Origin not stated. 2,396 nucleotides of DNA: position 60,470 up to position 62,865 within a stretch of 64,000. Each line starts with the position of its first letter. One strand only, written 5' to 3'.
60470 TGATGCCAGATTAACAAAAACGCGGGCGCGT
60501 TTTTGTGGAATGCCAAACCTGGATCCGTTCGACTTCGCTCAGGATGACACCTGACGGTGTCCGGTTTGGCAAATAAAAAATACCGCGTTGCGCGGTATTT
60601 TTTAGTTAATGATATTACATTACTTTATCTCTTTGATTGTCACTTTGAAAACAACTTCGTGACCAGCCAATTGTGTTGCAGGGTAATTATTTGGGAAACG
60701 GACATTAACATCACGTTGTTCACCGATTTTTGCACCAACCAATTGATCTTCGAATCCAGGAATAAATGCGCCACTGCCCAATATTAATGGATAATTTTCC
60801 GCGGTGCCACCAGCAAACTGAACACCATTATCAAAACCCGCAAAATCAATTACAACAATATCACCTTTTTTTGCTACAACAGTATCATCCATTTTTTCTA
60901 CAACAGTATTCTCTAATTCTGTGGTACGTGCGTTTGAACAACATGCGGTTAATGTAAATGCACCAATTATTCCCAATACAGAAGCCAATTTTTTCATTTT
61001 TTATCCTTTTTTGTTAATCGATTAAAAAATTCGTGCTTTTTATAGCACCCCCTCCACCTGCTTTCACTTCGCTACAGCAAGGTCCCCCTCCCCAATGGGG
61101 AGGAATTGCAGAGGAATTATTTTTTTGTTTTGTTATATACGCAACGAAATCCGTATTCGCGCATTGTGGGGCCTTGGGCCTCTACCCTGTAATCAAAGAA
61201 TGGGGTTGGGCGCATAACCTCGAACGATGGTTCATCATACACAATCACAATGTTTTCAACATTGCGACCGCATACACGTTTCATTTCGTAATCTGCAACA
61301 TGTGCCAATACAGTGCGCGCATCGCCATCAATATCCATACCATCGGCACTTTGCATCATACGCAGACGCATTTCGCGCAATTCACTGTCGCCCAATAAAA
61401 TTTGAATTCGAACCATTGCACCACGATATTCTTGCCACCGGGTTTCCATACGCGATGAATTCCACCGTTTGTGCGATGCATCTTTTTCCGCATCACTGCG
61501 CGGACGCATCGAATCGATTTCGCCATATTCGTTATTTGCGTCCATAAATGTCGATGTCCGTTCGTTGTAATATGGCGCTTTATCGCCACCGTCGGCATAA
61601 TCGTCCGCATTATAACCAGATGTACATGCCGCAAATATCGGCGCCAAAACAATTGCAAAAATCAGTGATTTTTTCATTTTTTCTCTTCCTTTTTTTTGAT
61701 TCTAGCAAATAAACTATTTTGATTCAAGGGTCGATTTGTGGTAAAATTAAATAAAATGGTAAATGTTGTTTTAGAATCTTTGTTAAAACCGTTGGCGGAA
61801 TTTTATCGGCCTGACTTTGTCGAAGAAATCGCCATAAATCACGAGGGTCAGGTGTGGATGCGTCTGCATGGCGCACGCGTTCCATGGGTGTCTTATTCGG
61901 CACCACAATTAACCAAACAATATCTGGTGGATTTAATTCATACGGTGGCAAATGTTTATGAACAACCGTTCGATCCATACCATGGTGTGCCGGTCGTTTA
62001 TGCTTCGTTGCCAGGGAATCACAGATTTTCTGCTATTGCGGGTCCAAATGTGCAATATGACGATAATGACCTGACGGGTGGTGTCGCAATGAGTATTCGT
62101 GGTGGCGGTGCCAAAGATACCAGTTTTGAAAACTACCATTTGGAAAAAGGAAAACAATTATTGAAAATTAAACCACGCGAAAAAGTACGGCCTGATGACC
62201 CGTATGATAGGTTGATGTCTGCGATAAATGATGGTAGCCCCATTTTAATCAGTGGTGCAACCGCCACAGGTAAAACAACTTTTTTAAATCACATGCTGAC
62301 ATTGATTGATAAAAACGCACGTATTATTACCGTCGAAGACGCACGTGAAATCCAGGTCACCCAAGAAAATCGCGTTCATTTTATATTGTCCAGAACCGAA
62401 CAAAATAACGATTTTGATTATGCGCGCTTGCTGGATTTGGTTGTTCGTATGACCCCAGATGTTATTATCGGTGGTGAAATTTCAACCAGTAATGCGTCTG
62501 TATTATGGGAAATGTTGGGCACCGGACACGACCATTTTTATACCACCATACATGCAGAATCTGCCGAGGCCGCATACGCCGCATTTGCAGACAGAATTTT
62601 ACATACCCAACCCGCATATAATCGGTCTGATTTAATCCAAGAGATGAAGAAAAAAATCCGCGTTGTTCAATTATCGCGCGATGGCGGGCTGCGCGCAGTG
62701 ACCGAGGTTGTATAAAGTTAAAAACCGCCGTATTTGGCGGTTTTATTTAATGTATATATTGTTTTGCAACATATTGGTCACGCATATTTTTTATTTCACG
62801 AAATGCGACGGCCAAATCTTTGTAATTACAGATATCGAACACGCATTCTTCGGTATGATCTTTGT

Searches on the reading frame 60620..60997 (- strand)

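Call 77: search_protein_families(library=pfam, proteins=[window:60620-60997:-], max_evalue=0.001)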
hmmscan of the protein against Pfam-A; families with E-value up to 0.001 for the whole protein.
window:60620-60997:- (125 aa): 1 family
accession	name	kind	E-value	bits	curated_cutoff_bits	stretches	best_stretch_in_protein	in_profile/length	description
PF00254.34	FKBP_C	-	1e-15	58.3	21.1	1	42-121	5-93/94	FKBP-type peptidyl-prolyl cis-trans isomerase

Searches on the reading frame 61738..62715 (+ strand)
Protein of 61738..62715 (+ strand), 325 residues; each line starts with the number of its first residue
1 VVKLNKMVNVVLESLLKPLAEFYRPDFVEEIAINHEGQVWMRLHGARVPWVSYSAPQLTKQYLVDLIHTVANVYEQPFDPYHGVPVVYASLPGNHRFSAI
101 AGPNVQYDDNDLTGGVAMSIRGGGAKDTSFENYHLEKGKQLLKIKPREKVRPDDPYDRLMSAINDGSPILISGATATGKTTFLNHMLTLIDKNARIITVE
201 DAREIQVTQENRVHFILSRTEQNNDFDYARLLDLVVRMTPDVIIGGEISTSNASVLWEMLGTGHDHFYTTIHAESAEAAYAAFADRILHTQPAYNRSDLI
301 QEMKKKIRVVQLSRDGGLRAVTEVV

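Call 77: search_protein_families(library=pfam, proteins=[window:61738-62715:+], max_evalue=0.001)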
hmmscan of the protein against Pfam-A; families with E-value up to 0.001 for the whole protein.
window:61738-62715:+ (325 aa): 2 families
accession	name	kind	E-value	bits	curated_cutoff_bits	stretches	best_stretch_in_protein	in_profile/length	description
PF00437.27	T2SSE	-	5.3e-23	81.7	24.9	1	168-279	144-251/370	Type II/IV secretion system protein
PF13191.12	AAA_16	-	0.00033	21.6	32.6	1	159-234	15-101/167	AAA ATPase domain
